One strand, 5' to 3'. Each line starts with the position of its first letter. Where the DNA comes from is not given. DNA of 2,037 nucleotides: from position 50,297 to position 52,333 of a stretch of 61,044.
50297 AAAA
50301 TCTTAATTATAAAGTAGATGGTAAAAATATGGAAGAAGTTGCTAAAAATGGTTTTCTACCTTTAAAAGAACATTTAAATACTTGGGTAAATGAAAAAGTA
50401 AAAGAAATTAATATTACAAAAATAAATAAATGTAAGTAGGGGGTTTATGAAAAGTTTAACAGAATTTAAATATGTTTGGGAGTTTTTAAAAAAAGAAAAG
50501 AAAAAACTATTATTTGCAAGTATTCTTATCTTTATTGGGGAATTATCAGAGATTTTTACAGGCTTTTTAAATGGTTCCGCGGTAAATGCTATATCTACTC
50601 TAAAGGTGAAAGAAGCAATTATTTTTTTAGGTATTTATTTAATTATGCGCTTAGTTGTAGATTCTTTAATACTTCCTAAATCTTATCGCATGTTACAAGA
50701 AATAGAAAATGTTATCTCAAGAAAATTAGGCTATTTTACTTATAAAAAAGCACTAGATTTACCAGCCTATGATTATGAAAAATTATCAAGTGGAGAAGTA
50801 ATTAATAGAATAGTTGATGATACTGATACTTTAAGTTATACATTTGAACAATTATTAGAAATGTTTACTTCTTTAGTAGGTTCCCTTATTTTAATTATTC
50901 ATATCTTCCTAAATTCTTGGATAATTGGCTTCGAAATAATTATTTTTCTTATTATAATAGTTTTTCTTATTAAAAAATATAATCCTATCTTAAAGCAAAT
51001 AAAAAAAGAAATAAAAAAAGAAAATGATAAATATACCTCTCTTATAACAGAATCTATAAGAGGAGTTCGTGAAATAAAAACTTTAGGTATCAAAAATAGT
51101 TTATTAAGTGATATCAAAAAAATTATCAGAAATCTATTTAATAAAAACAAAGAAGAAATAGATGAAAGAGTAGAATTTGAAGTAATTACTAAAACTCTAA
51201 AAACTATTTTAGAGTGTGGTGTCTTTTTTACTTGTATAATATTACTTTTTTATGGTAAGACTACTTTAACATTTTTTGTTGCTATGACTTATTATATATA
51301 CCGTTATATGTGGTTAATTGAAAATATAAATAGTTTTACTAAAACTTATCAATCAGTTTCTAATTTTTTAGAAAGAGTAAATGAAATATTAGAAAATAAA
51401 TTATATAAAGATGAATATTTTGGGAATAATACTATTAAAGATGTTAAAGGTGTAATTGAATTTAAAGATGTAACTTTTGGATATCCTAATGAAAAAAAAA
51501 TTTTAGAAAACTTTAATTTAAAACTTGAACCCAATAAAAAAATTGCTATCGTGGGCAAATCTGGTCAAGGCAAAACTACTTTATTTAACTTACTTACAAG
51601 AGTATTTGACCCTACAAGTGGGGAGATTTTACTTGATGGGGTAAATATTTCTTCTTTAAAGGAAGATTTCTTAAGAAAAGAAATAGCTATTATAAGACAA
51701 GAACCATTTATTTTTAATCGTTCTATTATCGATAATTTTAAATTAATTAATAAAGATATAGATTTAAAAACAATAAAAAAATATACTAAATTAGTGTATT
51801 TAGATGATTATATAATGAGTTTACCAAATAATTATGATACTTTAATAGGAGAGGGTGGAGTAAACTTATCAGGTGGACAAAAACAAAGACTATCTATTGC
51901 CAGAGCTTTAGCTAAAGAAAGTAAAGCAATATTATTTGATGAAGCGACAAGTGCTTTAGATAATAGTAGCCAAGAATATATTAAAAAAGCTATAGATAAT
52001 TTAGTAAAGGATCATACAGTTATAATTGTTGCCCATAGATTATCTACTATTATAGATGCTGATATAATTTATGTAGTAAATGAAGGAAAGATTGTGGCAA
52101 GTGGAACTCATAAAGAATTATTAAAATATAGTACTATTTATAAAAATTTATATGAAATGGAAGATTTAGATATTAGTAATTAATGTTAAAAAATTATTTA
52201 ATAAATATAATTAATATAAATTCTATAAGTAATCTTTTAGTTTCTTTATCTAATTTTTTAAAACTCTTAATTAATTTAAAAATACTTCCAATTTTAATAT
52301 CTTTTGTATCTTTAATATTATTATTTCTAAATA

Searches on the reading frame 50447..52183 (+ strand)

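Call 8: search_protein_families(library=pfam, proteins=[window:50447-52183:+], max_evalue=0.001)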
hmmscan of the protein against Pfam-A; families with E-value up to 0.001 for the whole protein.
window:50447-52183:+ (578 aa): 4 families
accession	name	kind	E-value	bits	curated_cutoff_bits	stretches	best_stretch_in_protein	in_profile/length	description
PF00005.33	ABC_tran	-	5.3e-31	108.5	25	1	353-502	1-137/137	ABC transporter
PF00664.28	ABC_membrane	-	2.7e-21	76.9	28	1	22-283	2-266/274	ABC transporter transmembrane region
PF02463.25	SMC_N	-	4.2e-07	30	40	1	317-545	135-212/220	RecF/RecN/SMC N terminal domain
PF09818.15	ABC_ATPase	-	7e-05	22.4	23.2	0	450-536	135-228/283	P-loop domain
